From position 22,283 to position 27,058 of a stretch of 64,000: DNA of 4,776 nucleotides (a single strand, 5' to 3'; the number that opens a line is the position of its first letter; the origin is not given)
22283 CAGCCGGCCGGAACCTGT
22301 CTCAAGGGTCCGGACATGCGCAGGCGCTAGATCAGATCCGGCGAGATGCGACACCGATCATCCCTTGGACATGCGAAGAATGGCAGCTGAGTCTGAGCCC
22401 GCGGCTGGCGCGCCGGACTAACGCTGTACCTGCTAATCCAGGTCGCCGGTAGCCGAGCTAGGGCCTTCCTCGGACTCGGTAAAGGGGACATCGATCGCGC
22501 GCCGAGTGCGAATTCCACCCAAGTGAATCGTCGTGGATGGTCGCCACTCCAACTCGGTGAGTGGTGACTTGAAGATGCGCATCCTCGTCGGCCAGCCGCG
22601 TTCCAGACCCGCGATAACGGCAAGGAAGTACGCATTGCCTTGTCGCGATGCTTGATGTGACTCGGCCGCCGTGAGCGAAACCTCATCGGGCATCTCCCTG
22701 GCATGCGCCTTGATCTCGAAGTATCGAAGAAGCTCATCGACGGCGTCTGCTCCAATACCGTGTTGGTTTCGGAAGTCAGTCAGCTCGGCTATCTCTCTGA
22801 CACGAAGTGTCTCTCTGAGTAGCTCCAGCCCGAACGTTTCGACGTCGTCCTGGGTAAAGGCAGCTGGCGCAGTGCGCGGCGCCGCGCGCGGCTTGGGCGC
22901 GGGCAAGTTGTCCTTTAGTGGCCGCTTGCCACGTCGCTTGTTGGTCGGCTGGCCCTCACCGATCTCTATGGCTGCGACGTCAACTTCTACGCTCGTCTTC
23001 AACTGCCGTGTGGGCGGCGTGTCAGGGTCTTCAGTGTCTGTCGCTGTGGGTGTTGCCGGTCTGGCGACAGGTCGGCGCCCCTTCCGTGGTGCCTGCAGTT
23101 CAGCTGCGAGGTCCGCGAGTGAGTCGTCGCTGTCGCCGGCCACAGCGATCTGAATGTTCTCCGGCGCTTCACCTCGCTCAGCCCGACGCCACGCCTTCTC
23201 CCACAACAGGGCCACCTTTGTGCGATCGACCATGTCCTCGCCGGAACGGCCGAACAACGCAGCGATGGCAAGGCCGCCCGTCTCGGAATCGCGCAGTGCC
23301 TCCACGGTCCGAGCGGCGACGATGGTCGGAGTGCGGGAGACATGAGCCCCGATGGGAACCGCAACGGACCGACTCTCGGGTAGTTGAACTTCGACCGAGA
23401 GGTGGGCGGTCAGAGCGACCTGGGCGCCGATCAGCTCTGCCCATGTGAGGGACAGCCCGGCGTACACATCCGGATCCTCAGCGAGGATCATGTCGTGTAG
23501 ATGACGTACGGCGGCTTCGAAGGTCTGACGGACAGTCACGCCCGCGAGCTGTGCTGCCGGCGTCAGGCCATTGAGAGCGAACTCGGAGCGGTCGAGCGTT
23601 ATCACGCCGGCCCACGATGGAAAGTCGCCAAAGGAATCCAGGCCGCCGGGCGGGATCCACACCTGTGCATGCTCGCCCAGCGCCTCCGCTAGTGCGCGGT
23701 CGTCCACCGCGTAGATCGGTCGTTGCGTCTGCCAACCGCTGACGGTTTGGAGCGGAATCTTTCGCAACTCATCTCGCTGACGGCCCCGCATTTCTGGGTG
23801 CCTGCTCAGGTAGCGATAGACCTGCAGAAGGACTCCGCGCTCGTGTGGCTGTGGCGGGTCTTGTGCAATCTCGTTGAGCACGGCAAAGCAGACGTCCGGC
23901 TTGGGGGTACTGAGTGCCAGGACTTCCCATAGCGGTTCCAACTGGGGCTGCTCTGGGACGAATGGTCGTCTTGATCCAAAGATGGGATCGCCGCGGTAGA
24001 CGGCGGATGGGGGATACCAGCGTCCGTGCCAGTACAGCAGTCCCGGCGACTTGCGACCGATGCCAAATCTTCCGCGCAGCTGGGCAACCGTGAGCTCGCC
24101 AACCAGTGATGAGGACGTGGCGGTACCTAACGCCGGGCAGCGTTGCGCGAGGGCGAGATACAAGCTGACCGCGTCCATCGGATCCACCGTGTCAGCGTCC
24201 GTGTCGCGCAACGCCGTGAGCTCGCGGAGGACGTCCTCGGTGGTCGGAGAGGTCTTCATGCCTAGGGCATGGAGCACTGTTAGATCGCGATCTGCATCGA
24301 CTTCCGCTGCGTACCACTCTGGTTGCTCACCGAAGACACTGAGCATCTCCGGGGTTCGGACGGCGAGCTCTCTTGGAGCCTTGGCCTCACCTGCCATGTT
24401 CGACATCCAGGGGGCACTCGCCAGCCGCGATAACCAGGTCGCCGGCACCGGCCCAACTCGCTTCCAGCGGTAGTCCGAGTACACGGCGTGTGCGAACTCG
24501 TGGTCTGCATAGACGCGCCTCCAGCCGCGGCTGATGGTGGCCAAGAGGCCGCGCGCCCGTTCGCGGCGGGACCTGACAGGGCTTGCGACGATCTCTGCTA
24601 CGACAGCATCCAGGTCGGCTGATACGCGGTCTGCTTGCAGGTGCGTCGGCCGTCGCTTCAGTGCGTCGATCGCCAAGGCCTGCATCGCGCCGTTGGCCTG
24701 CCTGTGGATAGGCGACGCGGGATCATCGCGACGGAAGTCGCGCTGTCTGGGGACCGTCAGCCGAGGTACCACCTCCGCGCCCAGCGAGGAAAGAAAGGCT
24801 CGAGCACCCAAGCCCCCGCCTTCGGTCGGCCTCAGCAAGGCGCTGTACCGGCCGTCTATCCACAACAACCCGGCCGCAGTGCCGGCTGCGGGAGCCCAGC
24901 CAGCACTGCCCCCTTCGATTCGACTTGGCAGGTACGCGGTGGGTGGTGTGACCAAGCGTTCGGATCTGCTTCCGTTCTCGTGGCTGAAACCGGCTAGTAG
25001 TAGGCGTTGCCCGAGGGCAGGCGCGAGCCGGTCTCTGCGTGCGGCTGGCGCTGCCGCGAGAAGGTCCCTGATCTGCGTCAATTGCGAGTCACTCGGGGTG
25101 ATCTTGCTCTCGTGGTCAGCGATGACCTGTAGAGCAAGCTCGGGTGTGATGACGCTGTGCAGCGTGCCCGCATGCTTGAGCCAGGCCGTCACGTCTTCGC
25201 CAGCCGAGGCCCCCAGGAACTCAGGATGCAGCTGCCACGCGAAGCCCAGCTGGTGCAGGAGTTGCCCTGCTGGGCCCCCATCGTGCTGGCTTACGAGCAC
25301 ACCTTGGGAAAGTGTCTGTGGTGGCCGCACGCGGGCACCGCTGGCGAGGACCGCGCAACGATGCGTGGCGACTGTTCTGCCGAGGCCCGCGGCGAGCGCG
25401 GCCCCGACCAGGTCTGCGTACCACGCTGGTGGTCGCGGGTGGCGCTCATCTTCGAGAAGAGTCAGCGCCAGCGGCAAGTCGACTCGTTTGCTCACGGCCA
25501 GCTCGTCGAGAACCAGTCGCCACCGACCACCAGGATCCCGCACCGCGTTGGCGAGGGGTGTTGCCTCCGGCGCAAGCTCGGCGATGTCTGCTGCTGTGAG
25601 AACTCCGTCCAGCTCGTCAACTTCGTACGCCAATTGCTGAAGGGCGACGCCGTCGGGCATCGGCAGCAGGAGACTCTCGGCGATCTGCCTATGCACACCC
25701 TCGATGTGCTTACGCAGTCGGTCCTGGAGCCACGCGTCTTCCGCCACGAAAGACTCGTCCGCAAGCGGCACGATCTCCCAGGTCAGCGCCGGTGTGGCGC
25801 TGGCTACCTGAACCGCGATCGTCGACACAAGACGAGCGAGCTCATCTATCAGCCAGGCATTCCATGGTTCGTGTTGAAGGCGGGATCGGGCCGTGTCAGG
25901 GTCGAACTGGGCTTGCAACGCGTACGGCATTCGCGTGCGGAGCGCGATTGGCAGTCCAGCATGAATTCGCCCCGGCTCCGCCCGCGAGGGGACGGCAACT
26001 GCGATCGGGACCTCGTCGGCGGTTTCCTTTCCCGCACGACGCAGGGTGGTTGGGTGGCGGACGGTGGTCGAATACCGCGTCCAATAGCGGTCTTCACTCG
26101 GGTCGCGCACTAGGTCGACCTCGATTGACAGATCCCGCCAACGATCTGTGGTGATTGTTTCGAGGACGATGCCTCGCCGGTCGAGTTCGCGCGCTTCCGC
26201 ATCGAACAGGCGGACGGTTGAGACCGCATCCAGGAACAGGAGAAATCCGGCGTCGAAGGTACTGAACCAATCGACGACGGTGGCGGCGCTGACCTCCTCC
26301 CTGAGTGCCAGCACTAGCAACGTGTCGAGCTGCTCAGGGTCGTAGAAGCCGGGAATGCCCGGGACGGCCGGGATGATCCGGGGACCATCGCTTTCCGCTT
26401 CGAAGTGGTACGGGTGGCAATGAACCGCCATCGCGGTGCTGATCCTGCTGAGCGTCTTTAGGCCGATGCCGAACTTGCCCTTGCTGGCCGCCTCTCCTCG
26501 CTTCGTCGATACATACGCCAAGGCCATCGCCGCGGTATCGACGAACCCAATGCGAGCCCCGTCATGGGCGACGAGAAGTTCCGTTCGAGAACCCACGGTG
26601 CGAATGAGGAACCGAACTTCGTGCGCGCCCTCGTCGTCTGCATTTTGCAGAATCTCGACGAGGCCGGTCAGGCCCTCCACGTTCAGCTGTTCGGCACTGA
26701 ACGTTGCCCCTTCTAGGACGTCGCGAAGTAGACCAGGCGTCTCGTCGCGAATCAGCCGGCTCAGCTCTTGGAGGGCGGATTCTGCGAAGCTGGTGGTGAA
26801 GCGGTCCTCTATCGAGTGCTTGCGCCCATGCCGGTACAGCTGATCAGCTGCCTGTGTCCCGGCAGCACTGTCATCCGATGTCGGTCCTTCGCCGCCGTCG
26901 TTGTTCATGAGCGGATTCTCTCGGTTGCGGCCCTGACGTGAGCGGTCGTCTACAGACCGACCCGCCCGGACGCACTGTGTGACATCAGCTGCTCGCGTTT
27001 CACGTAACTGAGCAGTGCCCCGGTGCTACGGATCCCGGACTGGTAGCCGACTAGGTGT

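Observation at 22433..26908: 1491-aa GHKL-ATPase/DUF3883 giant protein as the immediate cargo of a Tn7-like module: candidate uncharacterised defense or conflict protein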

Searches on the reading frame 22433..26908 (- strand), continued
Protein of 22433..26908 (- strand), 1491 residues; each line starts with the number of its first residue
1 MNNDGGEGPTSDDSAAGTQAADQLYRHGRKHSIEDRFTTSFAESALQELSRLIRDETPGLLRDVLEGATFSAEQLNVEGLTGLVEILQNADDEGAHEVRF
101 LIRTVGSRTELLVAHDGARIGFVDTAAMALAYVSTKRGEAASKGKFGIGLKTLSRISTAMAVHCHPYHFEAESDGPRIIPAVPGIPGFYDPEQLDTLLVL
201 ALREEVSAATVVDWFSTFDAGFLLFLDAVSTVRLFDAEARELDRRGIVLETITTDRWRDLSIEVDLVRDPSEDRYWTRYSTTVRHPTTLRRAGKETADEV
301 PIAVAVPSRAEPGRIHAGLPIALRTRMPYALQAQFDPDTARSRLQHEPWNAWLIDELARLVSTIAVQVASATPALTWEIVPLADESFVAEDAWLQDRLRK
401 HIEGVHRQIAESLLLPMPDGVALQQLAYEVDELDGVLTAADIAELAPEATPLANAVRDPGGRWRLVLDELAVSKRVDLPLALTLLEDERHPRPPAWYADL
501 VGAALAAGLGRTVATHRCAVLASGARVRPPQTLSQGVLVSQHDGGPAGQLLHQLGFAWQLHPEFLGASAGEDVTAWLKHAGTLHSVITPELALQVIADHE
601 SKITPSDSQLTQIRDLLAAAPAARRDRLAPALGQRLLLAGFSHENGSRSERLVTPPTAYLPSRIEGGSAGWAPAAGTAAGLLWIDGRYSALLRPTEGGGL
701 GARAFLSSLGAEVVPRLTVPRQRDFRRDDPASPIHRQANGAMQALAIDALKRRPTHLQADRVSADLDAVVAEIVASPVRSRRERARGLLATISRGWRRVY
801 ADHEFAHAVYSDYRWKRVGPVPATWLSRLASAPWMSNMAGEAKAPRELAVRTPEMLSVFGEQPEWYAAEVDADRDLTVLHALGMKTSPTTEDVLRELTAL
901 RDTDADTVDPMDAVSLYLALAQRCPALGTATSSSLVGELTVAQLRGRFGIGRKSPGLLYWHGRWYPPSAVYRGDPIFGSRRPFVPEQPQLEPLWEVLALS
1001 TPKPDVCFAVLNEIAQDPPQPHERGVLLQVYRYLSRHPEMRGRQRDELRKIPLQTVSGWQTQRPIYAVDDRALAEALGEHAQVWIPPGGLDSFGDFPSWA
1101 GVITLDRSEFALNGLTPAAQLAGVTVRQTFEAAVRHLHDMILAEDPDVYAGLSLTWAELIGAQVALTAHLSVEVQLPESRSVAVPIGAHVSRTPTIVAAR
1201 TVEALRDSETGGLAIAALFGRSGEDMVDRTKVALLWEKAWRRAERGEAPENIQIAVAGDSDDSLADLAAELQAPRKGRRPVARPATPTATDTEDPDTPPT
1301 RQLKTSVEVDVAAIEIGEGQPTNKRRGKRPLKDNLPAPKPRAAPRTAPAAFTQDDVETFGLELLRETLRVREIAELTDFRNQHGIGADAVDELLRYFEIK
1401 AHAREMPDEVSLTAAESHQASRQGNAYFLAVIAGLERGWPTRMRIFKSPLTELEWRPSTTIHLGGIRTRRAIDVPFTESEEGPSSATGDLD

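Call 97: search_dna_similar(query=window:22436-26908:-, collection=plasmids, mode=protein, max_evalue=1e-10, max_rows=15)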
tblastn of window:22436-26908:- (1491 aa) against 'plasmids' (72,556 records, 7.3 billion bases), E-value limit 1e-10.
Records with a match: 5; places in all: 7; records where one place covers at least 80% of the query: 3.
Best place of each record, by identity: <60% 5.
By first word of the organism name: Streptomyces 3; Aminobacter 1; Kitasatospora 1.
By predicted mobility (MOB-suite, as given by PLSDB): non-mobilizable 3; mobilizable 2.
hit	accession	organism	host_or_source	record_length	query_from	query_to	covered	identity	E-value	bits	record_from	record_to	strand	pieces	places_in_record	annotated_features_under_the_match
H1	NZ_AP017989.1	Aminobacter sp. SS-2016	Lotus japoicus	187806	14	1471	98%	34.7%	0e+0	680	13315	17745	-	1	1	hypothetical protein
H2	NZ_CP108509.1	Streptomyces sp. NBC_01237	-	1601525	44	1480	88%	30.4%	5e-83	393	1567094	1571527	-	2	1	none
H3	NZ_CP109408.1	Kitasatospora sp. NBC_01519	-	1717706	32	1240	81%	30.2%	4e-85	317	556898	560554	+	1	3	record has no annotation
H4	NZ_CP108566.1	Streptomyces sp. NBC_01201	-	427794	59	578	35%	31.8%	1e-38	166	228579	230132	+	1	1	hypothetical protein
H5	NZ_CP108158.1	Streptomyces sp. NBC_00161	-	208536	6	347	23%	32.1%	3e-27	129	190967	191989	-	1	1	ATP-binding protein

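Call 98: search_dna_similar(query=window:22436-26908:-, collection=phages, mode=protein, max_evalue=0.000001, max_rows=10)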
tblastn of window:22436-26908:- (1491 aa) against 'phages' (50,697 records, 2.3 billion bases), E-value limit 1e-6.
No match.

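Call 106: search_protein_families(library=pfam, alignment_id=A6, max_evalue=0.00001)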
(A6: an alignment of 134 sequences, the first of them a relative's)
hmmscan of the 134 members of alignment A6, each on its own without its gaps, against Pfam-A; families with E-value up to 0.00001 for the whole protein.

A. member 1, L002:9047-9574:- (176 aa): 0 families

B. families by the number of members that match (of 134 scanned): 77 families (the first 25 are shown)
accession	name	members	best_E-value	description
PF01381.28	HTH_3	4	1.8e-13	Helix-turn-helix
PF13538.12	UvrD_C_2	4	4.6e-12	UvrD-like helicase C-terminal domain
PF13560.12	HTH_31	4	2.5e-09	Helix-turn-helix domain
PF13087.12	AAA_12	3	9.1e-37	AAA domain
PF13086.12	AAA_11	3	2.7e-32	AAA domain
PF00589.27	Phage_integrase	3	8.8e-30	Phage integrase family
PF13604.12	AAA_30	3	5e-11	AAA domain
PF01443.25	Viral_helicase1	3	1.2e-10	Viral superfamily 1 RNA helicase core domain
PF13245.12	AAA_19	3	4.9e-10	AAA domain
PF03050.20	DDE_Tnp_IS66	2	1.5e-31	Transposase IS66 family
PF13356.12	Arm-DNA-bind_3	2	9.3e-25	Arm DNA-binding domain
PF22022.2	Phage_int_M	2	1.4e-23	Phage integrase central domain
PF01609.27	DDE_Tnp_1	2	2.1e-21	Transposase DDE domain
PF07669.17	Eco57I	2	2.5e-16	Eco57I restriction-modification methylase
PF12844.13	HTH_19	2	5.4e-07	Helix-turn-helix domain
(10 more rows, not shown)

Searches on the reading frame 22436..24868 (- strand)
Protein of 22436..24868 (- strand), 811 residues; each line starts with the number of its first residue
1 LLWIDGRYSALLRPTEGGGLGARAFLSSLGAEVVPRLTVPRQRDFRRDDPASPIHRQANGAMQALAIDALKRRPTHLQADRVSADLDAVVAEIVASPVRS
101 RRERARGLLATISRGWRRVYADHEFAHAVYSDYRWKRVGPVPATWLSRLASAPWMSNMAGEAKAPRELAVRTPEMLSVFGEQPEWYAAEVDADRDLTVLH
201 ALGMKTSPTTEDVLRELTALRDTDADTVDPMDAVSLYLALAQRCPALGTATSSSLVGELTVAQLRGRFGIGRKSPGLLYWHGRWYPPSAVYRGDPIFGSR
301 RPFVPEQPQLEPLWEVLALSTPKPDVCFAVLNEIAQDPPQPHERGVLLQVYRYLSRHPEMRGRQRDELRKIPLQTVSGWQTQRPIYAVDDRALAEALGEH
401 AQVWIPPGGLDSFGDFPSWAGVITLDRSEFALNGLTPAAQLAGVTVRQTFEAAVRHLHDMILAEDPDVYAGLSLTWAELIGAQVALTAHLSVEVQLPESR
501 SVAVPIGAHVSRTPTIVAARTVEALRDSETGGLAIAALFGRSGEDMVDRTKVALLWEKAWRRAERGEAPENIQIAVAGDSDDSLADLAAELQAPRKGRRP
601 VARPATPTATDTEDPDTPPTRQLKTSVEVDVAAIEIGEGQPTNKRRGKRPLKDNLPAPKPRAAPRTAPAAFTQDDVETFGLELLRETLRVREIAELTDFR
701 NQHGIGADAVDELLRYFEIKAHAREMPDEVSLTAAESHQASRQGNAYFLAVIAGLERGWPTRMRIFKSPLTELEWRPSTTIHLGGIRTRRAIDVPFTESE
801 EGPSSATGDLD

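Call 84: predict_structure(alignment_id=A4)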
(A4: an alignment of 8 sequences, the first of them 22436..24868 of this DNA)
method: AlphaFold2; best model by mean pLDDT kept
length: 811 residues; sequences in the alignment: 8
mean_pLDDT: 71.7   pTM: 0.47
mean pLDDT of the five models: 71.7, 70.0, 68.5, 67.6, 64.2
residues with pLDDT >= 90: 189; 70-90: 335; 50-70: 91; < 50: 196
segments of 3 or more residues with pLDDT < 50: 1-24, 26-60, 62-87, 113-123, 126-137, 571-617, 633-659, 801-811
pLDDT, mean of each block of 10 residues (from residue 1): 33 40 46 34 35 38 46 32 45 69 64 44 49 46 63 83 86 76 85 65 75 89 81 89 82 88 89 80 89 88 87 91 92 88 88 82 87 92 89 87 88 86 85 86 89 93 80 88 92 86 90 89 89 86 60 91 82 34 38 34 32 47 75 37 31 37 71 89 84 74 75 86 91 85 86 88 89 72 84 73 33 30
secondary structure, 60 per line:
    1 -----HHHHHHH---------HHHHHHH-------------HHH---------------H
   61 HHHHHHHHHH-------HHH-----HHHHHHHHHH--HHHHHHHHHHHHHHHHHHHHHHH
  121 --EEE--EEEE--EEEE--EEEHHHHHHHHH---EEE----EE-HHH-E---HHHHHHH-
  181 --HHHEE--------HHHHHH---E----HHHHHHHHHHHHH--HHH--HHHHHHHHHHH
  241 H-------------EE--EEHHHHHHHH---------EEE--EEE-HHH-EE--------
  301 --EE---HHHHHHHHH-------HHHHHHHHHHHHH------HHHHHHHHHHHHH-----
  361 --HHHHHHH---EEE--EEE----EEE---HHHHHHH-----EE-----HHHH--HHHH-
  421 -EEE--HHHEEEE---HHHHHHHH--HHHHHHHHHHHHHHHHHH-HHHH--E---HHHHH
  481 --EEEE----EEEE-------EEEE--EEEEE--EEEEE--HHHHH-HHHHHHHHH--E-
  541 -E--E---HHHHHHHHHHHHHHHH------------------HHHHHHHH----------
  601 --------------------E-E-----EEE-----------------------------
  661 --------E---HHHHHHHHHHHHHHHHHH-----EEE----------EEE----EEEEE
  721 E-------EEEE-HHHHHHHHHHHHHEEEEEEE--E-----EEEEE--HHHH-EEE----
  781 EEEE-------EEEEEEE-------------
elements in order (helices of 4 or more, strands of 3 or more residues): H6-12 H22-28 H60-70 H86-95 H98-120 E123-125 E128-131 E134-137 E140-142 H143-151 E155-157 H173-179 H196-201 H210-222 H230-241 H261-268 E278-280 E283-285 H308-316 H324-336 H343-355 H363-369 E373-375 E378-380 E385-387 H391-397 H410-413 H416-419 E422-424 E430-433 H437-444 H447-464 H466-469 H476-480 E483-486 E491-494 E502-505 E508-512 E515-519 H522-526 H528-536 H549-564 H583-590 E629-631 H673-690 E696-698 E709-711 E716-721 E729-732 H734-746 E747-753 E762-766 H769-772 E774-776 E781-784 E792-798

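Call 86: fold_search(model_id=the predicted structure, library=pdb)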
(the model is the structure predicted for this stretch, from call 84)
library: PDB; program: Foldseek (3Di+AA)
matches with E <= 10: 81; with E <= 0.001: 0
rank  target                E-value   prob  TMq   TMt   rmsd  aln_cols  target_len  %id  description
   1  8rpx_B                4.4e-01  0.30  0.09  0.36   9.0       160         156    8  NhoI restriction endonuclease in complex with quadruply methylated DNA target (released 2024-07-17)
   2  1pvu_A                4.6e-01  0.47  0.08  0.34   5.9       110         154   14  THE CRYSTAL STRUCTURE OF PVUII ENDONUCLEASE REVEALS EXTENSIVE STRUCTURAL HOMOLOGIES TO ECORV (released 1995-03-31)
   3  1k0z_A                6.0e-01  0.47  0.09  0.38   4.1       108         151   15  Crystal Structure of the PvuII endonuclease with Pr3+ and SO4 ions bound in the active site at 2.05A. (released 2003-06-17)
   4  8rpx_A                6.4e-01  0.30  0.10  0.39   8.7       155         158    8  NhoI restriction endonuclease in complex with quadruply methylated DNA target (released 2024-07-17)
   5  8rpx_C                7.1e-01  0.30  0.10  0.39   8.6       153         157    9  NhoI restriction endonuclease in complex with quadruply methylated DNA target (released 2024-07-17)
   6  7kzq_E                1.1e+00  0.13  0.09  0.14  12.1       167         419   19  Structure of the human Fanconi anaemia Core-ID complex (released 2021-03-10)
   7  1iaw_A                1.2e+00  0.30  0.11  0.24   6.4       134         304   12  CRYSTAL STRUCTURE OF NAEI COMPLEXED WITH 17MER DNA (released 2001-08-03)
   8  1gef_B                1.2e+00  0.23  0.09  0.41   5.5       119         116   13  Crystal structure of the archaeal holliday junction resolvase HJC (released 2001-03-21)
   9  8rpx_D                1.2e+00  0.16  0.09  0.33   9.0       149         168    9  NhoI restriction endonuclease in complex with quadruply methylated DNA target (released 2024-07-17)
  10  3ksk_A                1.3e+00  0.23  0.08  0.18   4.1        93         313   14  Crystal Structure of single chain PvuII (released 2010-04-14)
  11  1ev7_A                1.7e+00  0.20  0.10  0.23   6.2       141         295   10  CRYSTAL STRUCTURE OF DNA RESTRICTION ENDONUCLEASE NAEI (released 2000-10-19)
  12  4tnm                  1.9e+00  0.03  0.06  0.09  13.8       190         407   12  Crystal structure of Arabidopsis importin-alpha3 armadillo repeat domain (released 2014-10-08)
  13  8q5n_B                2.3e+00  0.11  0.09  0.37   9.3       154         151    9  Apo form of restriction endonuclease NhoI. (released 2024-07-17)
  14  4ct4_C                2.3e+00  0.04  0.06  0.15  18.0       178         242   12  CNOT1 MIF4G domain - DDX6 complex (released 2014-05-07)
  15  2ilr                  2.4e+00  0.06  0.07  0.18  12.7       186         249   15  Crystal structure of human Fanconi Anemia protein E C-terminal domain (released 2007-02-27)
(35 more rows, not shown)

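Call 104: search_protein_representatives(alignment_id=A4)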
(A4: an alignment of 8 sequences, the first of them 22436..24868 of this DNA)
Query: 8 sequences, 807 profile positions. Proteins with E-value up to 0.001 (for the whole library): 1007; up to 1e-10: 648; up to 1e-30: 391. The best 150 are listed.
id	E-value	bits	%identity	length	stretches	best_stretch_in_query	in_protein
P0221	1.6e-259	879.9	-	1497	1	1-802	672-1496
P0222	3.1e-247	839.3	-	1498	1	1-806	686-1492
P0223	1.3e-239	814.1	-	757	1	44-803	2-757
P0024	1.8e-234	797.1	-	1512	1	1-804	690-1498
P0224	1.3e-226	771.1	-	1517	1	1-805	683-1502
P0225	2.3e-226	770.3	-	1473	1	1-804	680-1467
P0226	9.7e-223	758.3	-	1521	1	1-805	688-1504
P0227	1.6e-218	744.4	-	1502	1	1-801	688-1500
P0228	5.1e-217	739.4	-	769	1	44-806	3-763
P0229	2.1e-215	734.0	-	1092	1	1-664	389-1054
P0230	3.6e-215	733.2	-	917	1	1-795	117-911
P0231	1.5e-211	721.3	-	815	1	20-803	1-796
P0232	1.7e-210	717.7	-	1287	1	1-805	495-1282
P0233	2.3e-209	714.0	-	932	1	1-803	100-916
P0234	3.3e-209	713.5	-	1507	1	1-795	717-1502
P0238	3.4e-202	690.3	-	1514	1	1-799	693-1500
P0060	5.7e-199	679.7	-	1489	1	1-804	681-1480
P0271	2.7e-185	634.4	-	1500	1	1-799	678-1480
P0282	7.0e-181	619.8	-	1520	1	1-796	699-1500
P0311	4.2e-167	574.3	-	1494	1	2-794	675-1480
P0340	3.5e-146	505.1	-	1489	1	1-793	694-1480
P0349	1.6e-126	440.0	-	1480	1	1-806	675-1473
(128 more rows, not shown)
